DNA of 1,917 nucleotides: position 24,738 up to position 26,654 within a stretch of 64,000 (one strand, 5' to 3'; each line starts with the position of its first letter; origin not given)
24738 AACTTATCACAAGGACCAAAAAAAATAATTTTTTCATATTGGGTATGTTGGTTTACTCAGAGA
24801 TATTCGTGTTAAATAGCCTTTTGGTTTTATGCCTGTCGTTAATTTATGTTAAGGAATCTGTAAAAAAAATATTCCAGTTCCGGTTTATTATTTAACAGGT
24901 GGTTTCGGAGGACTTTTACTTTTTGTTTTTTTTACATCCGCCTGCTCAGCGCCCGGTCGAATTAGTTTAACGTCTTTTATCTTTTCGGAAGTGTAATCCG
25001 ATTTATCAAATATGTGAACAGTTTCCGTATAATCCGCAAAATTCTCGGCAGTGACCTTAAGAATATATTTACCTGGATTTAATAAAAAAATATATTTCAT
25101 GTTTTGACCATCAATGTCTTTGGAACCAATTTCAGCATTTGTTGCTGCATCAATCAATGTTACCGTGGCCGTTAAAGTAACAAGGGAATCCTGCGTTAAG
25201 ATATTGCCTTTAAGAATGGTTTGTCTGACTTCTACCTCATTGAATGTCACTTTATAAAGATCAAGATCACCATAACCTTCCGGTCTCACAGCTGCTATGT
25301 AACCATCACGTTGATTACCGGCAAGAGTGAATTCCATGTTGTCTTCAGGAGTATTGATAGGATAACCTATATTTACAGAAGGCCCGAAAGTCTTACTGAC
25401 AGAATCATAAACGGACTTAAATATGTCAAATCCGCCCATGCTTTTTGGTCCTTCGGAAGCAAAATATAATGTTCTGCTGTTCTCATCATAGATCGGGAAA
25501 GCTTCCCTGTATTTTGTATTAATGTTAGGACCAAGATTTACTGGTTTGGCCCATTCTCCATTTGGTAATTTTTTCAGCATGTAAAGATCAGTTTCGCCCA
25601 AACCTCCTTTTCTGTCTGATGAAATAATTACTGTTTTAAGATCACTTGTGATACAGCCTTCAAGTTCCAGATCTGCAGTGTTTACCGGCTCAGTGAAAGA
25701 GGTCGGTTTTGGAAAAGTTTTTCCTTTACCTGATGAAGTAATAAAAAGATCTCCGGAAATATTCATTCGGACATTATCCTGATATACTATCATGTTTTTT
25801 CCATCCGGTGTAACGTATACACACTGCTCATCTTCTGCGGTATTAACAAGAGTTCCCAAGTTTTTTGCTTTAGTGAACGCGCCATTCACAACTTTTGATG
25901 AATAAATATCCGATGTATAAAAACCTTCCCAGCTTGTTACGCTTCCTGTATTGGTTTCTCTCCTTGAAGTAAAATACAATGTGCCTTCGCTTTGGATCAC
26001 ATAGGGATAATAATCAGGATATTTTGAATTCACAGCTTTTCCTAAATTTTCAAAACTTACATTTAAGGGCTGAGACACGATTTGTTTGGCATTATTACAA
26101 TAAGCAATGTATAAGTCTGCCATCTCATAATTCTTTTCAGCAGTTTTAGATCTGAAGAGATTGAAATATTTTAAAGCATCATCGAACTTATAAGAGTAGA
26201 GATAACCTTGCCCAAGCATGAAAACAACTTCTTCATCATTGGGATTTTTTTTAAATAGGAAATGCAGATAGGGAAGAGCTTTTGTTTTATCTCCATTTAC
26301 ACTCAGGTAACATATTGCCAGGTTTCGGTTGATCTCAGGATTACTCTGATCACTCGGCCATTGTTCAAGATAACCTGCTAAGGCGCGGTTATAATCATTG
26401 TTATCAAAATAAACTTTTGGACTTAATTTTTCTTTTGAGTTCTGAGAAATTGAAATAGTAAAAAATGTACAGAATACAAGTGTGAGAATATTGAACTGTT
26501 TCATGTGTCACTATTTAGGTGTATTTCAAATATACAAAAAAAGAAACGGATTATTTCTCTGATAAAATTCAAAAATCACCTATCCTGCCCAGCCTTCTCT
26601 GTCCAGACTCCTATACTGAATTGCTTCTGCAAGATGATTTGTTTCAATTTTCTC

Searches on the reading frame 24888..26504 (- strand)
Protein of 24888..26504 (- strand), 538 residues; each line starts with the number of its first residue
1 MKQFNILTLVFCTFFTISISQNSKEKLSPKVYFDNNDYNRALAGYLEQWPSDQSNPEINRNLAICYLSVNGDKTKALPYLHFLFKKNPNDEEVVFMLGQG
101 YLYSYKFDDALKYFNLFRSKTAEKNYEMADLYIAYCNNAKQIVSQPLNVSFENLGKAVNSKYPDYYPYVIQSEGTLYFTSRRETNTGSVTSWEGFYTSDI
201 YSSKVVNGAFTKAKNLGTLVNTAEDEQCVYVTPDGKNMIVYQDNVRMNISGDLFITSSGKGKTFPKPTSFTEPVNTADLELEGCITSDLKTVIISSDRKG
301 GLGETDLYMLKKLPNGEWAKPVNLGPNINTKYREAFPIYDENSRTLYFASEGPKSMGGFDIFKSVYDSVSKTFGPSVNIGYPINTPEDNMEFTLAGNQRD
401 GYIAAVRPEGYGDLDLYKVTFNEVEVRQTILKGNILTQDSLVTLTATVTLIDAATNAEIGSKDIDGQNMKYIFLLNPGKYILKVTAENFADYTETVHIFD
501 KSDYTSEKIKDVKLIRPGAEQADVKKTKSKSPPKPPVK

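Call 22: search_protein_families(library=pfam, proteins=[window:24888-26504:-], max_evalue=0.001)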
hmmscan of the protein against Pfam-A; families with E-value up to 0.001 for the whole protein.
window:24888-26504:- (538 aa): 1 family
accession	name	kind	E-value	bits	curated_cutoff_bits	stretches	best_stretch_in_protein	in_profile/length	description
PF07676.18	PD40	-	1.8e-10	40.9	20.9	0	324-362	1-37/38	WD40-like Beta Propeller Repeat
